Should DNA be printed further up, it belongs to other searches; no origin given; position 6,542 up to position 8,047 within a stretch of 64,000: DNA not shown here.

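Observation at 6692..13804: Glycan O-acylation module: DltD-like protein + MBOAT, plus a separate SGNH esterase, inside the AT-rich glycan island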

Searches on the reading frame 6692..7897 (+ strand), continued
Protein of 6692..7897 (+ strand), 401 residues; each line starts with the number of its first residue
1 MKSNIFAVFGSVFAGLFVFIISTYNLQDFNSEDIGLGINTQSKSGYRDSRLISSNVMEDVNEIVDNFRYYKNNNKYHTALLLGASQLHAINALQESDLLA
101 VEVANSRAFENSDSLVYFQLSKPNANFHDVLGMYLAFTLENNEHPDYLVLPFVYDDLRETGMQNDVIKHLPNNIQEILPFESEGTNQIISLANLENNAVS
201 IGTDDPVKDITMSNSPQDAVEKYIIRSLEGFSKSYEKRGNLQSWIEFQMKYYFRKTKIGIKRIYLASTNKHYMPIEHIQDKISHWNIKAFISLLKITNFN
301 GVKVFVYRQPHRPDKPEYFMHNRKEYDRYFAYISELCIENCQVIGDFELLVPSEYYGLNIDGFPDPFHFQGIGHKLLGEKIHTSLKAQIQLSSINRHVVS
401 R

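Call 44: fold_search(model_id=the predicted structure, library=pdb)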
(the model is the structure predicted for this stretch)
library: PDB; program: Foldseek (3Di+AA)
matches with E <= 10: 1022; with E <= 0.001: 14
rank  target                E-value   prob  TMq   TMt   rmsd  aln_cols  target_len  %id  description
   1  7dxm_A                1.7e-04  1.00  0.43  0.43  13.7       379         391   12  Crystal structure of DltD (released 2021-07-21)
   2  7dxm_C                1.8e-04  1.00  0.40  0.41  14.0       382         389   10  Crystal structure of DltD (released 2021-07-21)
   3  3bma_C                3.1e-04  1.00  0.34  0.35  15.3       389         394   12  Crystal structure of D-alanyl-lipoteichoic acid synthetase from Streptococcus pneumoniae R6 (released 2007-12-25)
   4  4iyj_B                3.3e-04  1.00  0.31  0.54   9.9       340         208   12  Crystal structure of a putative acylhydrolase (BACUNI_03406) from Bacteroides uniformis ATCC 8492 at 1.37 A resolution (released 2013-03-06)
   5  6pfx_B                3.3e-04  1.00  0.39  0.41  13.4       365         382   12  D-alanyl transferase DltD from Enterococcus faecium (released 2019-07-03)
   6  4iyj_A                3.7e-04  1.00  0.31  0.54   9.9       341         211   12  Crystal structure of a putative acylhydrolase (BACUNI_03406) from Bacteroides uniformis ATCC 8492 at 1.37 A resolution (released 2013-03-06)
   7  7tjb                  5.3e-04  1.00  0.28  0.47  10.3       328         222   11  Structure of Neisseria gonorrhoeae peptidoglycan O-acetyltransferase B (PatB) (released 2023-01-18)
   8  3bma_B                6.2e-04  1.00  0.34  0.35  14.2       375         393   12  Crystal structure of D-alanyl-lipoteichoic acid synthetase from Streptococcus pneumoniae R6 (released 2007-12-25)
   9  4ppy_A                7.4e-04  1.00  0.31  0.54  10.8       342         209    9  Crystal structure of a putative acylhydrolase (BF3764) from Bacteroides fragilis NCTC 9343 at 2.00 A resolution (released 2014-04-02)
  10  9hi5_B                9.3e-04  1.00  0.32  0.55   7.4       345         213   11  Structure of scaffold FI6-focused design_02 (released 2025-12-03)
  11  9hi4_C                9.3e-04  1.00  0.31  0.55   9.1       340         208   13  Structure of FI6-focused design_03 scaffold in complex with FI6-Fab (released 2025-12-03)
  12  7dxm_B                9.8e-04  1.00  0.41  0.42  14.0       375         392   13  Crystal structure of DltD (released 2021-07-21)
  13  6pfx_A                9.8e-04  1.00  0.40  0.41  13.4       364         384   12  D-alanyl transferase DltD from Enterococcus faecium (released 2019-07-03)
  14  3bma_F                9.8e-04  0.99  0.32  0.33  18.0       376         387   12  Crystal structure of D-alanyl-lipoteichoic acid synthetase from Streptococcus pneumoniae R6 (released 2007-12-25)
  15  6o93                  1.0e-03  0.99  0.33  0.34  15.4       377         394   11  D-alanyl transferase DltD from Enterococcus faecalis (released 2019-03-27)
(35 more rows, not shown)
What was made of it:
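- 6692..7897 (+): X: membrane-anchored extracytoplasmic SGNH-fold protein (401 aa), the proposed acyl-transfer partner of the MBOAT. Foldseek top hits are DltD, then SGNH esterases and PatB (call 44).
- On Bacterial MBOAT-SGNH acyltransferase pair (PatAB/AlgIJ/WssHI type): All 14 significant Foldseek matches (E <= 0.001) are SGNH-fold proteins (call 44).
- Closest known: PatA/PatB peptidoglycan O-acetyltransferase of Gram-negative bacteria. Same: PatB 7tjb is a Foldseek hit at rank 7 (call 44).
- Closest known: PatA/PatB peptidoglycan O-acetyltransferase of Gram-negative bacteria. Different: X is about 400 aa with a large helical insert (aa 154-299) and is structurally nearer to DltD than to PatB (TM normalised to query 0.43 against 0.28, call 44).
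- Closest known: DltD of the DltABCDX D-alanylation system of Gram-positive bacteria. Same: Best structural match: 7dxm_A, E 1.7e-4, 379 aligned columns (call 44).
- Most SGNH proteins are esterases, and Foldseek hits after DltD are mostly esterases (call 44). X resembles DltD most among solved structures (call 44).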

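Call 54: search_protein_families(library=pfam, alignment_id=A3, max_evalue=1)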
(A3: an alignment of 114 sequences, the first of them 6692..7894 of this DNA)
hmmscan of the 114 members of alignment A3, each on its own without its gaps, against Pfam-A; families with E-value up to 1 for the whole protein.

A. member 1, window:6692-7894:+ (401 aa): 0 families

B. families by the number of members that match (of 114 scanned): 60 families (the first 25 are shown)
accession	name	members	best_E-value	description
PF13472.12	Lipase_GDSL_2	40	9e-07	GDSL-like Lipase/Acylhydrolase family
PF00657.28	Lipase_GDSL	22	0.00067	GDSL-like Lipase/Acylhydrolase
PF07611.17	DUF1574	8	0.0012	Protein of unknown function (DUF1574)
PF04311.20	DUF459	4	0.0054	Protein of unknown function (DUF459)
PF03484.21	B5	2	0.037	tRNA synthetase B5 domain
PF12739.12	TRAPPC-Trs85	2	0.098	ER-Golgi trafficking TRAPP I complex 85 kDa subunit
PF04965.19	GPW_gp25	1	0.0068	Baseplate wedge protein gp25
PF09907.15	HigB_toxin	1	0.013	HigB_toxin, RelE-like toxic component of a toxin-antitoxin system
PF08711.16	Med26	1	0.016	TFIIS helical bundle-like domain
PF02310.24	B12-binding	1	0.017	B12 binding domain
PF09243.16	Rsm22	1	0.017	Mitochondrial small ribosomal subunit Rsm22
PF20983.2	ExoU_C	1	0.019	ExoU toxin, C-terminal domain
PF10070.14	DabA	1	0.023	Probable inorganic carbon transporter subunit DabA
PF13623.11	SurA_N_2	1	0.035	SurA-like N-terminal domain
PF12080.14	GldM_4th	1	0.046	GldM C-terminal domain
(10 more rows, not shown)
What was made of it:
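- Closest known: Pfam SGNH-clan families Lipase_GDSL_2. Same: Sub-threshold hits from some family members: 40 of 114 and 8 of 114 respectively (call 54).
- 40 of 114 family members give weak Lipase_GDSL_2 hits (best 9e-7), 22 hit Lipase_GDSL and 8 hit DUF1574 (call 54).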

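Call 55: find_homologous_proteins(query=A2, max_evalue=1e-10)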
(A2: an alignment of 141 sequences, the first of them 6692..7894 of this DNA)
Query A2 (141 sequences) (401 aa, profile of the alignment): 74 proteins with E <= 1e-10 among 4515 candidates.
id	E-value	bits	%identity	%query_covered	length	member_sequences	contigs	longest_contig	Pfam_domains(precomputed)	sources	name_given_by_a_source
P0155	5.3e-151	521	28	90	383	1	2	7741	-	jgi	jgi:hypothetical protein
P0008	3.8e-147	508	23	95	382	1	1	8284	-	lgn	-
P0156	6.1e-146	504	28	95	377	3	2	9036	-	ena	-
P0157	4.7e-145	501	26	95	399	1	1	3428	-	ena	-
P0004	6.9e-145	501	28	94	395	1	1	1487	-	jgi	-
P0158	1.3e-144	500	29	95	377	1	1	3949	-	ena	-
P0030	6.1e-144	498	28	81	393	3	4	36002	-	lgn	-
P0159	3.1e-143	495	27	97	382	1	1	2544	-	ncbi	-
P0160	7.3e-143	494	28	81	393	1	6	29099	-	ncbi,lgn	-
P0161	9.0e-143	494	27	77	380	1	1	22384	-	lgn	-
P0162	5.9e-142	491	24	98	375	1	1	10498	-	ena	-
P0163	6.2e-142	491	27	95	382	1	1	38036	-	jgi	jgi:hypothetical protein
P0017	1.1e-141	490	27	94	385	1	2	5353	-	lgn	-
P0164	3.6e-141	488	24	93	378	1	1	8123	-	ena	-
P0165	2.6e-140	486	24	87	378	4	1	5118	-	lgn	-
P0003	1.7e-131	457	26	89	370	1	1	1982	-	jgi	jgi:hypothetical protein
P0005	8.6e-131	454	25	95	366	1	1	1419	-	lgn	-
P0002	2.3e-65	239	33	95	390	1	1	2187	-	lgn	-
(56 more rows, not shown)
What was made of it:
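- Closest known: Pfam SGNH-clan families Lipase_GDSL_2. Different: The family has its own signature motifs (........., SxPNA, DDxRE, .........) and is named 'hypothetical protein' in all but one of the source records that give a name (call 55).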

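Call 75: search_protein_families(library=pfam, proteins=[L005:2361-3278:-, L005:3302-4417:-, L005:4789-5829:-, L005:5999-6838:+, L005:6972-7631:+, L005:10691-12232:+, L005:12624-13229:+, L005:13408-14586:+, L005:14583-15035:+, L005:15028-16161:+], max_evalue=0.001)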
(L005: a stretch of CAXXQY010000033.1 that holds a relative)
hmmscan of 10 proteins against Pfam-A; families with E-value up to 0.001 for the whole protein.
L005:2361-3278:- (305 aa): 1 family
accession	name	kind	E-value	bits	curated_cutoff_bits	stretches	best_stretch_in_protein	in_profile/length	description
PF00494.24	SQS_PSY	-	2.6e-58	198.3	26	1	26-290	3-262/263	Squalene/phytoene synthase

L005:3302-4417:- (371 aa): 0 families

L005:4789-5829:- (346 aa): 2 families
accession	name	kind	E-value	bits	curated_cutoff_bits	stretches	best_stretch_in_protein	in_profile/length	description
PF10432.14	bact-PGI_C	-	7.5e-43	146.5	24.5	1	205-343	13-151/151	Bacterial phospho-glucose isomerase C-terminal SIS domain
PF01380.27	SIS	-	2.7e-05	24.4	25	1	47-121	10-88/131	SIS domain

L005:5999-6838:+ (279 aa): 2 families
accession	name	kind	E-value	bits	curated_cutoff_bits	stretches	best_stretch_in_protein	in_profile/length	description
PF00717.28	Peptidase_S24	-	2e-30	105.3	23.3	1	157-273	1-116/116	Peptidase S24-like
PF01726.22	LexA_DNA_bind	-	1.4e-19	70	23.7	1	49-112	2-65/65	LexA DNA binding domain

L005:6972-7631:+ (219 aa): 2 families
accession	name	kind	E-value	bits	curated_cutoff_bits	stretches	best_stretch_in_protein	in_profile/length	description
PF02577.19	BFN_dom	-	3.4e-36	123.9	27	1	20-130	1-109/112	Bifunctional nuclease domain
PF02151.25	UVR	-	2.2e-08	34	21.5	1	143-176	1-34/36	UvrB/uvrC motif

L005:10691-12232:+ (513 aa): 2 families
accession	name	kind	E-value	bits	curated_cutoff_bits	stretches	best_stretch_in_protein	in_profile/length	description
PF02518.31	HATPase_c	-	1.4e-25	90.3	26.4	1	406-512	2-110/111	Histidine kinase-, DNA gyrase B-, and HSP90-like ATPase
PF00512.31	HisKA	-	1.4e-08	35.1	26.9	1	278-364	2-65/66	His Kinase A (phospho-acceptor) domain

L005:12624-13229:+ (201 aa): 9 families
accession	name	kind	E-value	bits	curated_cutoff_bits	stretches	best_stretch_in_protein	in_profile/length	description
PF08241.18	Methyltransf_11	-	5.7e-11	43.3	21.2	1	48-148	2-94/95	Methyltransferase domain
PF13847.12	Methyltransf_31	-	1.1e-10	41.8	27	1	41-153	2-113/145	Methyltransferase domain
PF08242.18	Methyltransf_12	-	1.7e-09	38.8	30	1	48-147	2-98/98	Methyltransferase domain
PF13649.12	Methyltransf_25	-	1e-08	36.2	27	1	48-145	3-97/97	Methyltransferase domain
PF13489.12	Methyltransf_23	-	2e-08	34.6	27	1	24-164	4-131/164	Methyltransferase domain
PF01209.24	Ubie_methyltran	-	2.9e-06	27.2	20.1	1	41-150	46-152/233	ubiE/COQ5 methyltransferase family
PF01135.25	PCMT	-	4.9e-05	23.6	20.3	1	40-93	71-124/210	Protein-L-isoaspartate(D-aspartate) O-methyltransferase (PCMT)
PF08704.16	GCD14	-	0.00013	22.2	26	1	40-81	38-79/247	tRNA methyltransferase complex GCD14 subunit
PF02390.23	Methyltransf_4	-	0.00035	20.5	24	1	44-92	3-50/173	Putative methyltransferase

L005:13408-14586:+ (392 aa): 1 family
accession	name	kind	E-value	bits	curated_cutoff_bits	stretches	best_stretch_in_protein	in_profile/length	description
PF08245.18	Mur_ligase_M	-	5.3e-07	30.2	24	1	35-219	1-171/200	Mur ligase middle domain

L005:14583-15035:+ (150 aa): 1 family
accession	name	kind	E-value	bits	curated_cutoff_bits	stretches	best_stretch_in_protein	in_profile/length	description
PF14102.11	Caps_synth_CapC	-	4e-33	114.8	27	1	8-126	1-119/119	Capsule biosynthesis CapC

L005:15028-16161:+ (377 aa): 0 families

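Call 77: search_protein_families(library=pfam, proteins=[L016:320-1303:-, L016:5001-6032:-, L016:6548-8029:-, L030:5044-6816:+, L030:6885-7736:+, L030:10683-12191:-, L030:12374-13741:+, L033:5874-7634:+, L033:10823-11752:+, L071:6491-7669:-], max_evalue=0.001)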
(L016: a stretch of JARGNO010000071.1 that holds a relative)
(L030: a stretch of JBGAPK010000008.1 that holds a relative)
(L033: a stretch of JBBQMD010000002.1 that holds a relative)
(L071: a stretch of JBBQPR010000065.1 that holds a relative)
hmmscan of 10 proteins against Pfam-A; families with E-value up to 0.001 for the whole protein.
L016:320-1303:- (327 aa): 2 families
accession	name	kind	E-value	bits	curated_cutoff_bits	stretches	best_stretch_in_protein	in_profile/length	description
PF06441.18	EHN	-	1.4e-34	119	22.8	1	30-134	2-107/107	Epoxide hydrolase N terminus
PF00561.26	Abhydrolase_1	-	2.9e-08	34.1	25.8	1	120-174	2-47/245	alpha/beta hydrolase fold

L016:5001-6032:- (343 aa): 1 family
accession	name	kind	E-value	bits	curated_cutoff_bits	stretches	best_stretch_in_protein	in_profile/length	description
PF01212.27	Beta_elim_lyase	-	5.1e-55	187.3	27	1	3-292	2-284/288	Beta-eliminating lyase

L016:6548-8029:- (493 aa): 0 families

L030:5044-6816:+ (590 aa): 1 family
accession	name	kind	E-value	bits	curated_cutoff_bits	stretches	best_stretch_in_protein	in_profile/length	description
PF03602.21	Cons_hypoth95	-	2.8e-35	122.1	24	1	284-441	1-154/182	Conserved hypothetical protein 95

L030:6885-7736:+ (283 aa): 0 families

L030:10683-12191:- (502 aa): 1 family
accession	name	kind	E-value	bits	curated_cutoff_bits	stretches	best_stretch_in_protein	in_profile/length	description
PF04932.20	Wzy_C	-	1.2e-08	35.3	31.7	1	264-402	2-147/149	O-Antigen ligase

L030:12374-13741:+ (455 aa): 1 family
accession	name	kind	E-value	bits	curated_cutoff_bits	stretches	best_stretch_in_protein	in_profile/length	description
PF03279.18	Lip_A_acyltrans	-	1e-30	107.4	22.3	1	108-400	34-294/295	Bacterial lipid A biosynthesis acyltransferase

L033:5874-7634:+ (586 aa): 7 families
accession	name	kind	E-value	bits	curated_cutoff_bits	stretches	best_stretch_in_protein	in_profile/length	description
PF05221.23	AdoHcyase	-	1.1e-138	461.8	25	1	96-585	1-299/299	S-adenosyl-L-homocysteine hydrolase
PF00670.27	AdoHcyase_NAD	-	1.7e-75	253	27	1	331-497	1-162/162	S-adenosyl-L-homocysteine hydrolase, NAD binding domain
PF02826.25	2-Hacid_dh_C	-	3.9e-08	33.3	25.1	1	350-441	33-128/178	D-isomer specific 2-hydroxyacid dehydrogenase, NAD binding domain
PF07991.19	KARI_N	-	1.3e-07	31.7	20.6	1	352-445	3-100/165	Acetohydroxy acid isomeroreductase, NADPH-binding domain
PF13241.12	NAD_binding_7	-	1.2e-05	26.3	22.1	1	351-440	5-92/104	Putative NAD(P)-binding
PF02254.24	TrkA_N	-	0.00045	21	23.8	0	357-441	2-98/116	TrkA-N domain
PF01488.26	Shikimate_DH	-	0.00051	20.6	24.3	1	351-426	10-94/138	Shikimate / quinate 5-dehydrogenase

L033:10823-11752:+ (309 aa): 5 families
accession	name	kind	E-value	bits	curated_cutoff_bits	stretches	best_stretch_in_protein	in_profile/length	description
PF07726.17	AAA_3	-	9.5e-61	203.9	27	1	35-165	1-131/131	ATPase family associated with various cellular activities (AAA)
PF17863.7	AAA_lid_2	-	4.3e-24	84.5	22.7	1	228-296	2-69/74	AAA lid domain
PF07728.20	AAA_5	-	2.2e-12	47.6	22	1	42-163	8-139/139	AAA domain (dynein-related subfamily)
PF00004.35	AAA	-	5.3e-07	30.6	21.2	1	41-150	6-115/131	ATPase family associated with various cellular activities (AAA)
PF20030.5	bpMoxR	-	8.9e-07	28.6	27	1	9-176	7-173/205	MoxR domain in the MoxR-vWA-beta-propeller ternary systems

L071:6491-7669:- (392 aa): 2 families
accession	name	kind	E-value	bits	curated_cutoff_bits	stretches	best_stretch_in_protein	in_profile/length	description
PF02350.25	Epimerase_2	-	5.7e-95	318.5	30.6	1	33-372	5-346/347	UDP-N-acetylglucosamine 2-epimerase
PF13439.12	Glyco_transf_4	-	0.00011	22.7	28.5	1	30-175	14-162/170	Glycosyltransferase Family 4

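Call 79: search_protein_families(library=pfam, proteins=[L025:4680-5606:+, L025:2657-2914:+, L025:2911-3192:+, L025:6050-7189:+, L025:647-1774:+, L069:10300-11865:-, L069:12100-12780:-], max_evalue=0.01)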
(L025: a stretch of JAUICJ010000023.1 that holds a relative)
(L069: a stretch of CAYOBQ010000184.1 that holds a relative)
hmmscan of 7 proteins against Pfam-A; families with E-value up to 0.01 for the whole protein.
L025:4680-5606:+ (308 aa): 0 families

L025:2657-2914:+ (85 aa): 0 families

L025:2911-3192:+ (93 aa): 0 families

L025:6050-7189:+ (379 aa): 0 families

L025:647-1774:+ (375 aa): 3 families
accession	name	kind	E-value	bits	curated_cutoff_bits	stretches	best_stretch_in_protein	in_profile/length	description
PF01041.23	DegT_DnrJ_EryC1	-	4.7e-120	401.5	19.8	1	24-369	5-359/360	DegT/DnrJ/EryC1/StrS aminotransferase family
PF00155.27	Aminotran_1_2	-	2.8e-06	27.2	19.7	1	47-172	46-193/361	Aminotransferase class I and II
PF00266.25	Aminotran_5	-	0.00042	19.8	21.5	1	63-170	69-181/371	Aminotransferase class-V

L069:10300-11865:- (521 aa): 0 families

L069:12100-12780:- (226 aa): 0 families
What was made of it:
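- Tried and rejected: Partners of the second MBOAT paralogues in L025 and L069 could not be identified by Pfam (call 79).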
